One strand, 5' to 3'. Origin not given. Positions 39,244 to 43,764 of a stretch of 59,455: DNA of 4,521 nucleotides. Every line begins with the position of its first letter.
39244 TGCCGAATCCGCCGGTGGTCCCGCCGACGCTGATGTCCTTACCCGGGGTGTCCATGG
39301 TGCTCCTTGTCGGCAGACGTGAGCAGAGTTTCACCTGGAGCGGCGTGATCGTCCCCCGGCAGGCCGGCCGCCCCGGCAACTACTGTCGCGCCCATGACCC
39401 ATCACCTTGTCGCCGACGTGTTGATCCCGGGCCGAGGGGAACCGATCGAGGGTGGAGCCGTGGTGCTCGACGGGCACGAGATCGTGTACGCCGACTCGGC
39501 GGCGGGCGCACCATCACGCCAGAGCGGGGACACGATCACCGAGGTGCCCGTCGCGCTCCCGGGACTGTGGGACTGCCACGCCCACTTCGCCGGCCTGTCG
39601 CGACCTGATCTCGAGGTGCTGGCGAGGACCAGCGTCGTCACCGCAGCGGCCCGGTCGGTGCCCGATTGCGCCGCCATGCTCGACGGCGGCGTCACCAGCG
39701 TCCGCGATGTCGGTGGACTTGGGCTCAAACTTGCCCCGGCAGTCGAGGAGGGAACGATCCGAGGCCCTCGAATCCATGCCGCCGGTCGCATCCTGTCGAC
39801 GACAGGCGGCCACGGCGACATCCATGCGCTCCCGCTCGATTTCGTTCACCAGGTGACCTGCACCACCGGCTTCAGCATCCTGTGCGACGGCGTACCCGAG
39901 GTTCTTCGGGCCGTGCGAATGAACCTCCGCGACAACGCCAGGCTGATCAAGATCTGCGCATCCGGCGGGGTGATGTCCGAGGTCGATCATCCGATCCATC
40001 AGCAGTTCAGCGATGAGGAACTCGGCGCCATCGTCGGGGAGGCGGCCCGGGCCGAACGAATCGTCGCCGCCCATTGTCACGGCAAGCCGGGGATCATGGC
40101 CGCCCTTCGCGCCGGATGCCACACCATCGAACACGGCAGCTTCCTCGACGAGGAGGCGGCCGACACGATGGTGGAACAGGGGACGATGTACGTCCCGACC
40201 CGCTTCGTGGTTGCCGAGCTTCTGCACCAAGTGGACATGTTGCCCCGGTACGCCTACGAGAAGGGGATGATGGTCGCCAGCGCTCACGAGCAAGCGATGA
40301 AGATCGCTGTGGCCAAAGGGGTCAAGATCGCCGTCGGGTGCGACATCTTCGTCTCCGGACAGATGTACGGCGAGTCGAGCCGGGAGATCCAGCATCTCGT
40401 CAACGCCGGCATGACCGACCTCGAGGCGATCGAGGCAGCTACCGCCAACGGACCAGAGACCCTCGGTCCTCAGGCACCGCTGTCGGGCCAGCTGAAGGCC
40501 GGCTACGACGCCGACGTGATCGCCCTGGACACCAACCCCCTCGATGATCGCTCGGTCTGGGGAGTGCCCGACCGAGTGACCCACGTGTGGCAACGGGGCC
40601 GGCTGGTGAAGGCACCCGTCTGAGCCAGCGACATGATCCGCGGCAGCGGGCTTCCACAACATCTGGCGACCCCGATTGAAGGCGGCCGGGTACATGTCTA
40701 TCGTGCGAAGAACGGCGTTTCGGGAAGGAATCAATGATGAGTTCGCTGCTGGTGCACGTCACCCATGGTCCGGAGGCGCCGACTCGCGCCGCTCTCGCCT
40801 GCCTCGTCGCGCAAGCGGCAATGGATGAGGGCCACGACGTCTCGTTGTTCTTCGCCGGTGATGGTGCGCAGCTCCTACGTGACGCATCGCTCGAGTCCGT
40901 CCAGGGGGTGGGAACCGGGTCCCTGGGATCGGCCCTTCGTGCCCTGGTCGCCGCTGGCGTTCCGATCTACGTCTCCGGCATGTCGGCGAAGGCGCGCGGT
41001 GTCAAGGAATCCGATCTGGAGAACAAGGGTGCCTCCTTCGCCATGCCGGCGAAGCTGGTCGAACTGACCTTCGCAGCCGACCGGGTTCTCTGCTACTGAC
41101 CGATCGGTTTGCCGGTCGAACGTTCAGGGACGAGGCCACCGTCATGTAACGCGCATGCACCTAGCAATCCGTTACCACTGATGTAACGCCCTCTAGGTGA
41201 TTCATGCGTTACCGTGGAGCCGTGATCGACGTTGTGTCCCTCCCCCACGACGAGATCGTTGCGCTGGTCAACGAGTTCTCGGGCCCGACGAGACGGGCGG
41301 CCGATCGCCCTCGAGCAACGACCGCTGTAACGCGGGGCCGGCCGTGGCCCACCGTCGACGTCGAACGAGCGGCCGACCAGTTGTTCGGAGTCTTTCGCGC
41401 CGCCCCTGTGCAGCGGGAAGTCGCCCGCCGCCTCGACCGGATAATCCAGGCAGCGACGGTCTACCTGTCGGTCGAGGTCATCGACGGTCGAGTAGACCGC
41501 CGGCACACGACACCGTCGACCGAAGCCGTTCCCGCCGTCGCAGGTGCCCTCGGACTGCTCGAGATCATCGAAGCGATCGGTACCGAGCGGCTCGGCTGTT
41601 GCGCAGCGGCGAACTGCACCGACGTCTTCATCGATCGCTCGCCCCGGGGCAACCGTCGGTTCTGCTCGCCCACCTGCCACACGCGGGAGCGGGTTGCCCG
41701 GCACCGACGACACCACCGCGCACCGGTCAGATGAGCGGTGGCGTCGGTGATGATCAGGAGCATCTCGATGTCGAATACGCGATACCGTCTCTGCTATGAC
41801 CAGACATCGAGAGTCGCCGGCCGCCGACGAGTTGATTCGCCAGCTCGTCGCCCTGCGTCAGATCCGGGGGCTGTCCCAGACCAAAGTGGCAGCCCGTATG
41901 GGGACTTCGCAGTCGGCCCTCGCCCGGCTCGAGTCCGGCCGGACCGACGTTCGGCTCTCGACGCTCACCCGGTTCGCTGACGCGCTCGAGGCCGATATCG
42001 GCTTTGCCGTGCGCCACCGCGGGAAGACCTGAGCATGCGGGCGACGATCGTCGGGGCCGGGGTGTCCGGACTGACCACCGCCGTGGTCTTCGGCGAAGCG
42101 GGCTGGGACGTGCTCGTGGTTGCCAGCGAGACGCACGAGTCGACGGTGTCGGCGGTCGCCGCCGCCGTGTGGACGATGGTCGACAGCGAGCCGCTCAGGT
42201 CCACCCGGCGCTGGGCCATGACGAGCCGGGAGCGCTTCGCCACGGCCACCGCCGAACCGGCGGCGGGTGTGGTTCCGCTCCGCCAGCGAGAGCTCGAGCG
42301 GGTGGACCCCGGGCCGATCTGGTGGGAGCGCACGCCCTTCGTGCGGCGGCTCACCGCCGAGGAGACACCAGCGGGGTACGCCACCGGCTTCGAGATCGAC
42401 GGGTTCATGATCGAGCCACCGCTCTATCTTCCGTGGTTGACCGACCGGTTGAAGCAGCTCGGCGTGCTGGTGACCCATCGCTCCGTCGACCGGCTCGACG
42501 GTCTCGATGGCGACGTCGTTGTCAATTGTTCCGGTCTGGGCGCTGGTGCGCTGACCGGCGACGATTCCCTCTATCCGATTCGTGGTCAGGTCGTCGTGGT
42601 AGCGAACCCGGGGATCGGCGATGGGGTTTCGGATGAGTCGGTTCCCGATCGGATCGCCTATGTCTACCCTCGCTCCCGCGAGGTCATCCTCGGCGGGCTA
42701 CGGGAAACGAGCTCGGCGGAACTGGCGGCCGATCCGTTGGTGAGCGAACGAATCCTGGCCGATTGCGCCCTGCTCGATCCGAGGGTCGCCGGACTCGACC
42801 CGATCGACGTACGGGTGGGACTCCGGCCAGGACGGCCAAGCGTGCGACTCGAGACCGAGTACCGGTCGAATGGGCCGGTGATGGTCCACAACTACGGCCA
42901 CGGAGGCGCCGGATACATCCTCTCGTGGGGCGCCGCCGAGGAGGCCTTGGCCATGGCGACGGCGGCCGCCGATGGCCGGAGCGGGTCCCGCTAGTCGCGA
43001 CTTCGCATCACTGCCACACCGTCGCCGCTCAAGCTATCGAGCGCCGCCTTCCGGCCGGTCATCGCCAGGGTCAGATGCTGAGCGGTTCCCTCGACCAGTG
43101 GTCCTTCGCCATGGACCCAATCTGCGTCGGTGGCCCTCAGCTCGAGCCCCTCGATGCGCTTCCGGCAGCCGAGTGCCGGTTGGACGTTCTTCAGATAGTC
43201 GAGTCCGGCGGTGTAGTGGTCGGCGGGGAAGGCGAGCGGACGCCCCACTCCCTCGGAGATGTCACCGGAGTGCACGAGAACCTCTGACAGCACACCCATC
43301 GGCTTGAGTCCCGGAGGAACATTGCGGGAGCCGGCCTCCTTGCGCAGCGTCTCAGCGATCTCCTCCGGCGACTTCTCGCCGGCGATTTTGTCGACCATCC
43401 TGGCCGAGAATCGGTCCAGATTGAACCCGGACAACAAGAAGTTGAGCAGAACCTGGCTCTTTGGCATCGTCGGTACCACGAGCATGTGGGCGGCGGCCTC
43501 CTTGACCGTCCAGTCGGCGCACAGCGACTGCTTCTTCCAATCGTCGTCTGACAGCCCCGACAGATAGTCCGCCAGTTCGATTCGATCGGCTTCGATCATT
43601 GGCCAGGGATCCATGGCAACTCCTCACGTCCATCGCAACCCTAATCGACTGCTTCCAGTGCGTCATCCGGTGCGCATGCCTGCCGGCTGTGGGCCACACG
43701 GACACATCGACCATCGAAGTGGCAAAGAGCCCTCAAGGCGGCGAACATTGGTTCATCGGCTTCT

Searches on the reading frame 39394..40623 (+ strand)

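Call 41: search_protein_families(library=ncbifam, proteins=[window:39394-40623:+], max_evalue=0.00001)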
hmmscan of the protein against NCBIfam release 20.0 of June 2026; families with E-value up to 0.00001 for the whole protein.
window:39394-40623:+ (409 aa): 2 families
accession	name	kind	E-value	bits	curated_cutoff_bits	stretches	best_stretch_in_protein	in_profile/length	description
NF051886.1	XaaProDiPepCaul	equivalog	5.4e-70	236.4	500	1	14-406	12-398/398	Xaa-Pro dipeptidase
TIGR01224.1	hutI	equivalog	2.5e-08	33.1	298.15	0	304-402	277-375/377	imidazolonepropionase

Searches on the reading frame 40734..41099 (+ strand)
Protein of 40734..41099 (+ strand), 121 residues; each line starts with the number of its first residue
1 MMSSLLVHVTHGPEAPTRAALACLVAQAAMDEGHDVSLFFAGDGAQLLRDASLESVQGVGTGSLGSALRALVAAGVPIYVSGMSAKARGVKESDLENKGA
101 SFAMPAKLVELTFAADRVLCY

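Call 45: search_protein_families(library=ncbifam, proteins=[window:40734-41099:+], max_evalue=0.001)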
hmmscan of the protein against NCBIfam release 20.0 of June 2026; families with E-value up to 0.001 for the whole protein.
window:40734-41099:+ (121 aa): 2 families
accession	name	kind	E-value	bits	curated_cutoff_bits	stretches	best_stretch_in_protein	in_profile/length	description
TIGR03010.1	sulf_tusC_dsrF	equivalog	0.00048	20.1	94.15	1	14-97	13-93/116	sulfurtransferase complex subunit TusC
NF001238.0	PRK00211.1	equivalog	0.00049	20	79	1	11-116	10-114/119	sulfurtransferase complex subunit TusC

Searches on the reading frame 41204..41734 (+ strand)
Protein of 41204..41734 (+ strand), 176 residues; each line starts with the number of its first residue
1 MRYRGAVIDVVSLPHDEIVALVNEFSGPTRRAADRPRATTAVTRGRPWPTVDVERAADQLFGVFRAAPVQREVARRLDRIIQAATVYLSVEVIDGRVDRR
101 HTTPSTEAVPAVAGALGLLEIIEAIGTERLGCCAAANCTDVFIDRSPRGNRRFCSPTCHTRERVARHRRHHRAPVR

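Call 44: search_protein_families(library=pfam, proteins=[window:41204-41734:+], max_evalue=0.00001)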
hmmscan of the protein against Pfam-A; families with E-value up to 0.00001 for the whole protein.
window:41204-41734:+ (176 aa): 1 family
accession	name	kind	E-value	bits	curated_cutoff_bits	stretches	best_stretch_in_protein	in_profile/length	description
PF11706.13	zf-CGNR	-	1.7e-12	47.4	24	1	129-170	1-43/44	CGNR zinc finger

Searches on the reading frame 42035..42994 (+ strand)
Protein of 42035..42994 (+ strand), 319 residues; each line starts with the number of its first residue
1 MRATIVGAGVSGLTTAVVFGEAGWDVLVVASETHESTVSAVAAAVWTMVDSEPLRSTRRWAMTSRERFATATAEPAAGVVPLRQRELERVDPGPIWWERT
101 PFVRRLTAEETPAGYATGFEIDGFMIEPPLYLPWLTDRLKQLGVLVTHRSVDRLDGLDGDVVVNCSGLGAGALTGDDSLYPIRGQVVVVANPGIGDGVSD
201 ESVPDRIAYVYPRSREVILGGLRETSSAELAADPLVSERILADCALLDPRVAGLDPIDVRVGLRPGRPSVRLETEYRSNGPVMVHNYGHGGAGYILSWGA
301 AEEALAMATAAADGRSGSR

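Call 41: search_protein_families(library=ncbifam, proteins=[window:42035-42994:+], max_evalue=0.00001)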
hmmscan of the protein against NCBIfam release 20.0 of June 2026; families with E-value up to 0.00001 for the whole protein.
window:42035-42994:+ (319 aa): 1 family
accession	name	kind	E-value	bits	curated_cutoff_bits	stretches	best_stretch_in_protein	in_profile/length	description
TIGR02352.1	thiamin_ThiO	equivalog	3.6e-15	55.9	250.8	1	156-306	193-345/351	glycine oxidase ThiO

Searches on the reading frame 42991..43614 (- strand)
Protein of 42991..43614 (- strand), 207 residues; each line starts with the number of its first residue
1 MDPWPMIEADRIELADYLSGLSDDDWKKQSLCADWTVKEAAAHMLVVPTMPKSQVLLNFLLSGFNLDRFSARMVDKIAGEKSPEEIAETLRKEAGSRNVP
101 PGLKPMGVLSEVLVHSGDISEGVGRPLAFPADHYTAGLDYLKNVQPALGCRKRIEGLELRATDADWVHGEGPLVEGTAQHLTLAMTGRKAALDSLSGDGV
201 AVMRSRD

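Call 44: search_protein_families(library=pfam, proteins=[window:42991-43614:-], max_evalue=0.00001)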
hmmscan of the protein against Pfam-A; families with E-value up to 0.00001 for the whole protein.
window:42991-43614:- (207 aa): 1 family
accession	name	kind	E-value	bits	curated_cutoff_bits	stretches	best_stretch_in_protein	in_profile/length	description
PF11716.13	MDMPI_N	-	3.2e-06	28.3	24.2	0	12-45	6-39/140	Mycothiol maleylpyruvate isomerase N-terminal domain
